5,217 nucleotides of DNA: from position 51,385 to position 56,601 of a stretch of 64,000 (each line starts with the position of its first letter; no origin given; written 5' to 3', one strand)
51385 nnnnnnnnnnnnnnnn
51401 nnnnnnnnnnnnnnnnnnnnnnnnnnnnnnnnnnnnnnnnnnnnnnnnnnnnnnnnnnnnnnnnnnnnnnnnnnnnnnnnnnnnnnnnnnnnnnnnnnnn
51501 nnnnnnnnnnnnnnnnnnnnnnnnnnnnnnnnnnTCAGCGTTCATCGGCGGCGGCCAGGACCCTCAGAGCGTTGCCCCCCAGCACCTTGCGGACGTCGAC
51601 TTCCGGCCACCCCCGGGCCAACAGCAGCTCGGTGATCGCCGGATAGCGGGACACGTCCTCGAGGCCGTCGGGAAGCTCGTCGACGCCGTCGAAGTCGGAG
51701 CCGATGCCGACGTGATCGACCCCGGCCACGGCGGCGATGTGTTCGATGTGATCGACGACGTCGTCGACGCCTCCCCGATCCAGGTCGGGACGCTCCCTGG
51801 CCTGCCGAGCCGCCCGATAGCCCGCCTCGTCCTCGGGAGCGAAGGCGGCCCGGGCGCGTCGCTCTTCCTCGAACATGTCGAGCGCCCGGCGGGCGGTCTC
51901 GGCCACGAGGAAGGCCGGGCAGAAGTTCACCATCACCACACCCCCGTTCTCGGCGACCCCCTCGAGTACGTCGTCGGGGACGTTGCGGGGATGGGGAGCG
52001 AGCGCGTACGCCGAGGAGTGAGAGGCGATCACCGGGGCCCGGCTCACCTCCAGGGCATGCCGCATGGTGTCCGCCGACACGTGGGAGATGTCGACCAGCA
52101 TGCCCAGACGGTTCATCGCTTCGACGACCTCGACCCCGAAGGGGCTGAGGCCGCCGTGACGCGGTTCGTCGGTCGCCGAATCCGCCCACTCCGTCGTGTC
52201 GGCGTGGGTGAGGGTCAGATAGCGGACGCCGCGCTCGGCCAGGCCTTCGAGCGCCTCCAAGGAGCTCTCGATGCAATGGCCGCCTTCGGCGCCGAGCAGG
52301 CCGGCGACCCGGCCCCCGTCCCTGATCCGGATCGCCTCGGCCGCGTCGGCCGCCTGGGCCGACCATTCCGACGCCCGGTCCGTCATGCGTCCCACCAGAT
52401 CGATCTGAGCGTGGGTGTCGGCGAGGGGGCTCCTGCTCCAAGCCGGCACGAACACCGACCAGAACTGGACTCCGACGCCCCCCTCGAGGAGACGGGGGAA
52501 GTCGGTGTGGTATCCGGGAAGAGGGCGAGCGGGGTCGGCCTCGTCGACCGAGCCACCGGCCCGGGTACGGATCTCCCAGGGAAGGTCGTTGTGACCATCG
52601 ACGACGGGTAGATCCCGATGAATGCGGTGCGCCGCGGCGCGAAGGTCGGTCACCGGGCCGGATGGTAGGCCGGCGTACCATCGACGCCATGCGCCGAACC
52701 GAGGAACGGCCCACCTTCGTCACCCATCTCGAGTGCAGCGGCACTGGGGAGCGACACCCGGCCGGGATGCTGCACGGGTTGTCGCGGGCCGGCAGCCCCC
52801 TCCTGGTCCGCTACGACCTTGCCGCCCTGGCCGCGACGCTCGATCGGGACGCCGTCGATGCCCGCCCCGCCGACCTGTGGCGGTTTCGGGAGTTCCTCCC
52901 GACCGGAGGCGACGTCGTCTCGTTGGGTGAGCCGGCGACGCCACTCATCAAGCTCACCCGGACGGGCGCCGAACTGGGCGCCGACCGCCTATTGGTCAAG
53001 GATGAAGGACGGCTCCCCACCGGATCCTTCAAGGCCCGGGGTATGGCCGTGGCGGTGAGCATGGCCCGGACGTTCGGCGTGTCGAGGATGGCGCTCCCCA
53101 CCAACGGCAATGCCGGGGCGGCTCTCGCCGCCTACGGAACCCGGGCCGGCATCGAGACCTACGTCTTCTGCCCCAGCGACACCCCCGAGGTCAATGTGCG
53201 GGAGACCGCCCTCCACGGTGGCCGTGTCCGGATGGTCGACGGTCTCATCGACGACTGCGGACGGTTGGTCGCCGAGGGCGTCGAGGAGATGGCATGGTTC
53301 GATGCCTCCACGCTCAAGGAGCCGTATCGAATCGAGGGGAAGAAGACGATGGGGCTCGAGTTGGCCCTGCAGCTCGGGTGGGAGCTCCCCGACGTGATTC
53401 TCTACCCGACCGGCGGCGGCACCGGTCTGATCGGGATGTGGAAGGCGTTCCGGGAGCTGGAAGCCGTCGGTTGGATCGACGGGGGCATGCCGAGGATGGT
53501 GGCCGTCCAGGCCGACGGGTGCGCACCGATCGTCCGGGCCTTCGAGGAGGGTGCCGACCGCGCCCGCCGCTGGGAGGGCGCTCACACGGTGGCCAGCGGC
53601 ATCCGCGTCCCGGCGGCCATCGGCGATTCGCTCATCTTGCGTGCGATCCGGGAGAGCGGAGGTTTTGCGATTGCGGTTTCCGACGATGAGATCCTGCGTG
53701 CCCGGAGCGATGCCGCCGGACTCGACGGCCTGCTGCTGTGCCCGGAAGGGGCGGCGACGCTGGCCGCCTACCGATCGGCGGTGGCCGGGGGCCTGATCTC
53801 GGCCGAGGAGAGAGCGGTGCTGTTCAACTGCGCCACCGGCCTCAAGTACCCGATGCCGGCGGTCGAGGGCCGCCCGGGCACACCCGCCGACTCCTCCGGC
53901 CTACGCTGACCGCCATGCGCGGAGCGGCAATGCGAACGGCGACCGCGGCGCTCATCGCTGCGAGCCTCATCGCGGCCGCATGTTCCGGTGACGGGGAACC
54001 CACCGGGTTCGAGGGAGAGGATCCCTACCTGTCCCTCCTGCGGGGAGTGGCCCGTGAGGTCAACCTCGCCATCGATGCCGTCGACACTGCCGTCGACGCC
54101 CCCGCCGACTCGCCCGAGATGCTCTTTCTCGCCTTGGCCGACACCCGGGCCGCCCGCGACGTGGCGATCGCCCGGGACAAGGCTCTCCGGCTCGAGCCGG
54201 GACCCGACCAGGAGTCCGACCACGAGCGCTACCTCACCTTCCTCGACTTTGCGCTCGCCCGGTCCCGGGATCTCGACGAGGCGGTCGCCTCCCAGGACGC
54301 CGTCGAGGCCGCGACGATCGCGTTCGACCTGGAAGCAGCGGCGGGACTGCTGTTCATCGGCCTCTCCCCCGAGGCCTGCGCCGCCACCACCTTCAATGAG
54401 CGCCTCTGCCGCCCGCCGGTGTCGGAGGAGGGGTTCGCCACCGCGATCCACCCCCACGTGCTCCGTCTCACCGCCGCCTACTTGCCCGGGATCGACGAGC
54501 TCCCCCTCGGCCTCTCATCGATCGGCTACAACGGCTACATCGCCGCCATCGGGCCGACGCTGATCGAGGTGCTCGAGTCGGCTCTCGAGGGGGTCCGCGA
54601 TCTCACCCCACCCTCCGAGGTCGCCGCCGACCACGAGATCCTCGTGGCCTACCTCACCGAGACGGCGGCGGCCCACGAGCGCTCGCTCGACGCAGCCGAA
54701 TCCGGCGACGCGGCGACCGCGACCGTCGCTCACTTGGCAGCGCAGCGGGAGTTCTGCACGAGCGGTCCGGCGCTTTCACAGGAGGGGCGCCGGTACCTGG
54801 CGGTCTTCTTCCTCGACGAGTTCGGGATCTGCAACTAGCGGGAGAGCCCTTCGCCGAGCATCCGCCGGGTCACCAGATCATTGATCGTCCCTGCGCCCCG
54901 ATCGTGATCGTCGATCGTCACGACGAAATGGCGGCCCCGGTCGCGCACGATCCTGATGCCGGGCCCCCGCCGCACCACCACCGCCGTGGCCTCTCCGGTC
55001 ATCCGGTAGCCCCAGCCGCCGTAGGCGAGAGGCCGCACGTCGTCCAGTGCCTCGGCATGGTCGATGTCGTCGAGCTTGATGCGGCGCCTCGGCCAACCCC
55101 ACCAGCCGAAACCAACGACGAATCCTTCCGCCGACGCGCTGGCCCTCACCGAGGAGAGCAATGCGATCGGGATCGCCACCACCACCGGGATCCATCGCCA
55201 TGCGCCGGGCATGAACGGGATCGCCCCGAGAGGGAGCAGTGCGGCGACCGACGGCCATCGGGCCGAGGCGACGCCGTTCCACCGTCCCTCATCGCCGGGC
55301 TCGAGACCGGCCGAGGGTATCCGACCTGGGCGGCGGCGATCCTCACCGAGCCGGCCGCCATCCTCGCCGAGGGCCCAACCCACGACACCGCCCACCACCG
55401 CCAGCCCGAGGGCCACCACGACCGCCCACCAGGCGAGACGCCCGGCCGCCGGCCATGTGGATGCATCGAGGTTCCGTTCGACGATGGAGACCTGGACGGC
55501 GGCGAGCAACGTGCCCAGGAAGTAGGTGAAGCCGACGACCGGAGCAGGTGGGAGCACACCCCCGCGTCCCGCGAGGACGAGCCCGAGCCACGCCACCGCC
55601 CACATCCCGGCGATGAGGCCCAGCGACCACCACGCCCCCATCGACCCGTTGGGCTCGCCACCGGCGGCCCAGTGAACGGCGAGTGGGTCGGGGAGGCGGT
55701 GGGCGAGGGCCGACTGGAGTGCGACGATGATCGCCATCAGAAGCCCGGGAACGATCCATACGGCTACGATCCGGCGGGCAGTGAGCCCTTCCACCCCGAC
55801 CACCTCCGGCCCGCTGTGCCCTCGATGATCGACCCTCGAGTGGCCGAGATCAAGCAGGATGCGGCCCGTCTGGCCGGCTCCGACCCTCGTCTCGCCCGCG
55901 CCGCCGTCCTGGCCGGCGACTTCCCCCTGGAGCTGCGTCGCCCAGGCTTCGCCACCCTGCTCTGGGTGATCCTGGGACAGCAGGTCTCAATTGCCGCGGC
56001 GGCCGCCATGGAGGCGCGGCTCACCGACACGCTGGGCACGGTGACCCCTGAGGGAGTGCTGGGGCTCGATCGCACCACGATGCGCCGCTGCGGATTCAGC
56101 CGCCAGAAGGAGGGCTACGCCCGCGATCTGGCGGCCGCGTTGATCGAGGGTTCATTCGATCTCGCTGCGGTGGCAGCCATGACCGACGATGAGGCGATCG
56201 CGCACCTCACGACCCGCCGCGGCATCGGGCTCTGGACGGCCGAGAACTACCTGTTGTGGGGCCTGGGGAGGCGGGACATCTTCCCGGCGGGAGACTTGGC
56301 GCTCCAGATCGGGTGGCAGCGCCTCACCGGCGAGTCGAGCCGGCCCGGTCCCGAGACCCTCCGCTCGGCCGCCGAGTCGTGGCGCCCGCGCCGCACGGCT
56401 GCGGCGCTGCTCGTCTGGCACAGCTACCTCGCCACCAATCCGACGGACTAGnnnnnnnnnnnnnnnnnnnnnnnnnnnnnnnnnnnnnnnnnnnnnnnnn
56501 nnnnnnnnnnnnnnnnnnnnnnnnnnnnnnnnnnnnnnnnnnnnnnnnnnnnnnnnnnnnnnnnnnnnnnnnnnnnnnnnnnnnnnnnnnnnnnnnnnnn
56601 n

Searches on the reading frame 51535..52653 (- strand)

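Call 62: search_protein_families(library=pfam, proteins=[window:51535-52653:-], max_evalue=0.00001)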
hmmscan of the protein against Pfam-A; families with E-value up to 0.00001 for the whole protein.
window:51535-52653:- (372 aa): 1 family
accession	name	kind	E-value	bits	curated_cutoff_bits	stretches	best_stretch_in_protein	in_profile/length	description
PF01244.27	Peptidase_M19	-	7.2e-106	354.4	26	1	11-367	2-318/319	Membrane dipeptidase (Peptidase family M19)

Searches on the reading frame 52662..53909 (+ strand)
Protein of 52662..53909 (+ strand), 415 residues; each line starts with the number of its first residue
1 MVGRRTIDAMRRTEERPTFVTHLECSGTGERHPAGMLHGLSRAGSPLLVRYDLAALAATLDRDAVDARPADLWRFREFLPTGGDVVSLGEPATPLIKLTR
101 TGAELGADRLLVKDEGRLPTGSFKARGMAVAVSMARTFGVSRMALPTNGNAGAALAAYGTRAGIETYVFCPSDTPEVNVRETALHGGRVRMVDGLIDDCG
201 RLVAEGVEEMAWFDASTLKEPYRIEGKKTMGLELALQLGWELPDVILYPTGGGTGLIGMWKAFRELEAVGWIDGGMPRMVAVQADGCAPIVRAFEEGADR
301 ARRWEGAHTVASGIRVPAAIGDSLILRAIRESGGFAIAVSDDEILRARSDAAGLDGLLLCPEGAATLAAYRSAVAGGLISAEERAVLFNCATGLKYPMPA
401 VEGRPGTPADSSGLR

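Call 62: search_protein_families(library=pfam, proteins=[window:52662-53909:+], max_evalue=0.00001)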
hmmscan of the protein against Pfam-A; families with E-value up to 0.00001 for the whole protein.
window:52662-53909:+ (415 aa): 1 family
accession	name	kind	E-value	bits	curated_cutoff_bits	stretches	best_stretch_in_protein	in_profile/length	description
PF00291.31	PALP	-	1.9e-66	224.8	35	1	86-390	1-294/295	Pyridoxal-phosphate dependent enzyme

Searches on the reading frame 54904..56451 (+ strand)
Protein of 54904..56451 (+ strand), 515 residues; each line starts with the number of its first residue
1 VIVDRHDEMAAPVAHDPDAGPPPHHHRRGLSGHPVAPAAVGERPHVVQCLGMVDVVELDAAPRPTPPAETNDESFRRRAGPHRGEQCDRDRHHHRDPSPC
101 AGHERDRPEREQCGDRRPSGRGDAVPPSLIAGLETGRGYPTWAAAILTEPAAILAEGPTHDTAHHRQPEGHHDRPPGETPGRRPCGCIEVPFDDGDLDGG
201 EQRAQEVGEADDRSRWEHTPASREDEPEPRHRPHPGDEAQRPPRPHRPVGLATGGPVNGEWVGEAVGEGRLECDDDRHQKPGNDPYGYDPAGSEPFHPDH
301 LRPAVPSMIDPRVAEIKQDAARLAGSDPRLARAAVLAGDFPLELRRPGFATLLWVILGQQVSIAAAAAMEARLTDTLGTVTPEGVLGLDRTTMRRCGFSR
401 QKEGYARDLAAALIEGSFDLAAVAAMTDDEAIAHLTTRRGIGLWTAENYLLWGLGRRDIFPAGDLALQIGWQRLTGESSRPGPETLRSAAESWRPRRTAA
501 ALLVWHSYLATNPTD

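Call 43: search_protein_families(library=pfam, proteins=[window:54904-56451:+], max_evalue=0.00001)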
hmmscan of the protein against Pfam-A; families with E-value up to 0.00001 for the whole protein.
window:54904-56451:+ (515 aa): 1 family
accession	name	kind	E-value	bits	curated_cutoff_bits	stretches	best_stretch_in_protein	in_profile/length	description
PF00730.31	HhH-GPD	-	4e-13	50.1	26.2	1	354-494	2-107/108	HhH-GPD superfamily base excision DNA repair protein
